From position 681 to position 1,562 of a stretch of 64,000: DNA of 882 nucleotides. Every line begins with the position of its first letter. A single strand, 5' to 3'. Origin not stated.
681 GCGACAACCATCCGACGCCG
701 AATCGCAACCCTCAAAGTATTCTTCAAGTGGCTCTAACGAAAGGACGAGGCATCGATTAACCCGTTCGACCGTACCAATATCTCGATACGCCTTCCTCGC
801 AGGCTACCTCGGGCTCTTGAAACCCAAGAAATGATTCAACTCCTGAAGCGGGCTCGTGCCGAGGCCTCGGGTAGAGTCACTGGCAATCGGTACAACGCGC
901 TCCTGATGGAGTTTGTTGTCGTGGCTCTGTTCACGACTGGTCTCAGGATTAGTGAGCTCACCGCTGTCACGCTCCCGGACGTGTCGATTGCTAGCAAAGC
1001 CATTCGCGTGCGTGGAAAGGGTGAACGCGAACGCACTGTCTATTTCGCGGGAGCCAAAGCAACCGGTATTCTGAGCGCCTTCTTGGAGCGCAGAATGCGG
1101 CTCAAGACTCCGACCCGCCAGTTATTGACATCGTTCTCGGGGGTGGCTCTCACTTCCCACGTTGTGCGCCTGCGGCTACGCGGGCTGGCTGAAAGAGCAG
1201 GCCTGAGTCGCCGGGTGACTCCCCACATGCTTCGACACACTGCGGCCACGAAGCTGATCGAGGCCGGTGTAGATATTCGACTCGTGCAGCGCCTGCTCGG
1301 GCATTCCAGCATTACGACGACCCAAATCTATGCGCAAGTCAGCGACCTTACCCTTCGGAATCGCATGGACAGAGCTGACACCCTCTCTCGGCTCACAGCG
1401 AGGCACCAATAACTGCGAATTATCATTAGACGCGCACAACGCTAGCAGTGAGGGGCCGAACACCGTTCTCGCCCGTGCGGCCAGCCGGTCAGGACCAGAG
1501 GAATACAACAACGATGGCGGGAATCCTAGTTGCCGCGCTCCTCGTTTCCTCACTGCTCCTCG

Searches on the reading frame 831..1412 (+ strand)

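Call 96: search_protein_families(library=pfam, proteins=[window:831-1412:+], max_evalue=1)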
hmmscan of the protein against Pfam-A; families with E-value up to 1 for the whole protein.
window:831-1412:+ (193 aa): 3 families
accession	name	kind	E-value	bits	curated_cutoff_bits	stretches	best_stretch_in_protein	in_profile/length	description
PF00589.27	Phage_integrase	-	6.6e-35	120.8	27.1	1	31-172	29-170/172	Phage integrase family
PF11917.13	DUF3435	-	0.0029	17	25.8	1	103-167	169-235/418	Protein of unknown function (DUF3435)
PF07891.17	DUF1666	-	0.046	13.8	25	1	78-166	134-219/246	Protein of unknown function (DUF1666)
